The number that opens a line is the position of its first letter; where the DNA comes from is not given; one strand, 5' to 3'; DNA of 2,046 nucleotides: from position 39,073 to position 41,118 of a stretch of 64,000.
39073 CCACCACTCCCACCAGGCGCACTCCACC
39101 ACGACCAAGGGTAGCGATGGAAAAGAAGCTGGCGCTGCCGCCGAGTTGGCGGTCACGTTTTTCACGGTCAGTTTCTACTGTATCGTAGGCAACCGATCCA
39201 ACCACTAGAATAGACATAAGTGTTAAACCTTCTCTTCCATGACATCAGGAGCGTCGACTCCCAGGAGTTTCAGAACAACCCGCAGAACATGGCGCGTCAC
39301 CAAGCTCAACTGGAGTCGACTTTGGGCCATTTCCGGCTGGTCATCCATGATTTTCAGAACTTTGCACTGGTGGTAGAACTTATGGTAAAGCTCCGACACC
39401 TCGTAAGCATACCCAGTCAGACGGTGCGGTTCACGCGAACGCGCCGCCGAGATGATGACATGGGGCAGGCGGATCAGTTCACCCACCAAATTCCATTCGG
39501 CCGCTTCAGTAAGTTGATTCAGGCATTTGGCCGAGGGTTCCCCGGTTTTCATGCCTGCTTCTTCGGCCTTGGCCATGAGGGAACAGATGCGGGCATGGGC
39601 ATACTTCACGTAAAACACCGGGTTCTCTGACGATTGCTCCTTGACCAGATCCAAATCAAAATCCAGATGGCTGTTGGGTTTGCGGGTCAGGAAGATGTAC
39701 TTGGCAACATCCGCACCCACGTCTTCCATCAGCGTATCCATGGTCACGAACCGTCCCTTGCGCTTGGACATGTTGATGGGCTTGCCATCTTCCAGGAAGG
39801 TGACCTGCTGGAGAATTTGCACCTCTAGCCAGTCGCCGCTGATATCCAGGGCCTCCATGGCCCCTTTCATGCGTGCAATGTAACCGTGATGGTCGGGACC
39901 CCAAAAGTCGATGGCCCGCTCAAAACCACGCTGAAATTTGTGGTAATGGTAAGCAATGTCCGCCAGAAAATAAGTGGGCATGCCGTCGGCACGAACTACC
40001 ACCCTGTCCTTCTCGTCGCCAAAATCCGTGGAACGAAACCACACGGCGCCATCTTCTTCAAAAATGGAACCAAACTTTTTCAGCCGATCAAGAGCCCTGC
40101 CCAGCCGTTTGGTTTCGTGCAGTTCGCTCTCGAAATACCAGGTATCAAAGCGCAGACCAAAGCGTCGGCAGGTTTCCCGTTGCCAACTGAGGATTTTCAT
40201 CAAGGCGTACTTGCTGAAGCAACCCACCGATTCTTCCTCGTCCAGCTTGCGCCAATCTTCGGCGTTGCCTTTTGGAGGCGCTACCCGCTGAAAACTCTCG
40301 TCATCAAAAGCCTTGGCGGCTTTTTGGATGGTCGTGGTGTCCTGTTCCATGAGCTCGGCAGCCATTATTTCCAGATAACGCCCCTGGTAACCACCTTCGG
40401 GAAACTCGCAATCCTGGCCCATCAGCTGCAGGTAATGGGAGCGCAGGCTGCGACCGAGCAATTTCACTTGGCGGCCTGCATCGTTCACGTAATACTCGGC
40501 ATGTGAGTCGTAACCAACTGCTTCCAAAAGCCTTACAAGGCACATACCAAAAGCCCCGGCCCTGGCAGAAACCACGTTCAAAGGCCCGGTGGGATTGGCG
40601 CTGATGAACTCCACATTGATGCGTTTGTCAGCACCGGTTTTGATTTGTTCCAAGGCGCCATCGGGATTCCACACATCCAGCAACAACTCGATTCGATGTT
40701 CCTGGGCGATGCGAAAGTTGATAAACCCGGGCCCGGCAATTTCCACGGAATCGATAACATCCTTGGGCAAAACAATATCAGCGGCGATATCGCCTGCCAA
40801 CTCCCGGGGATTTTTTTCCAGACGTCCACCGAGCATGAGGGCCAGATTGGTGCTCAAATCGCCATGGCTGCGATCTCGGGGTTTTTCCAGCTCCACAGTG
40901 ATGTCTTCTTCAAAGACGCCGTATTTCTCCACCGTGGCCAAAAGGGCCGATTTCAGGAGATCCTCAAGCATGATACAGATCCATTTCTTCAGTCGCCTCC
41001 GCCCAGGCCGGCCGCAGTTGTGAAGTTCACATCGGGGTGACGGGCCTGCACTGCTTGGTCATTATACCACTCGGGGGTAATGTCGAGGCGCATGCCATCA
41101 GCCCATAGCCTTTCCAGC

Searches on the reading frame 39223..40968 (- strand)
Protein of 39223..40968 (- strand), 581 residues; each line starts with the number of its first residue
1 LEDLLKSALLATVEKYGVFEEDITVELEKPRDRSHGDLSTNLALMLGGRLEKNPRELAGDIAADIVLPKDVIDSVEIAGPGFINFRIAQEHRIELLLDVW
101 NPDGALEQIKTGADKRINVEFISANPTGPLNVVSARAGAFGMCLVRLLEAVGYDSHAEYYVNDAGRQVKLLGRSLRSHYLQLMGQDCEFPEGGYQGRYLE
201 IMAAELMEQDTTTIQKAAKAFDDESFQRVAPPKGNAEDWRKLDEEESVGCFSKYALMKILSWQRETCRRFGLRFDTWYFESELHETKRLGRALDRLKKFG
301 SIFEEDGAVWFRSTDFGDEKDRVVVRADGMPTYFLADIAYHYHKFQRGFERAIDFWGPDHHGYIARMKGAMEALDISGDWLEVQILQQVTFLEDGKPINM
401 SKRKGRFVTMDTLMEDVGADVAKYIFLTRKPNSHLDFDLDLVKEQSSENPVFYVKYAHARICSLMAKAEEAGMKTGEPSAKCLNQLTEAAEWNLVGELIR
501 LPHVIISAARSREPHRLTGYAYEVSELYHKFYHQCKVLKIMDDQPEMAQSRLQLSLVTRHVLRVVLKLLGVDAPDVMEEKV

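Call 63: search_protein_families(library=pfam, proteins=[window:39223-40968:-], max_evalue=0.00001)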
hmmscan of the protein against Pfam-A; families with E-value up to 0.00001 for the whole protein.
window:39223-40968:- (581 aa): 3 families
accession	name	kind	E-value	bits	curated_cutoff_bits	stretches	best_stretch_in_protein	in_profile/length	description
PF05746.21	DALR_1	-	1.5e-30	106.1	22.3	1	454-577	1-117/117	DALR anticodon binding domain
PF03485.21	Arg_tRNA_synt_N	-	1.7e-19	70.7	21.5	1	5-87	3-85/85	Arginyl tRNA synthetase N terminal domain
PF00750.26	tRNA-synt_1d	-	7.4e-14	51.9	23.3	1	106-416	11-297/349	tRNA synthetases class I (R), catalytic domain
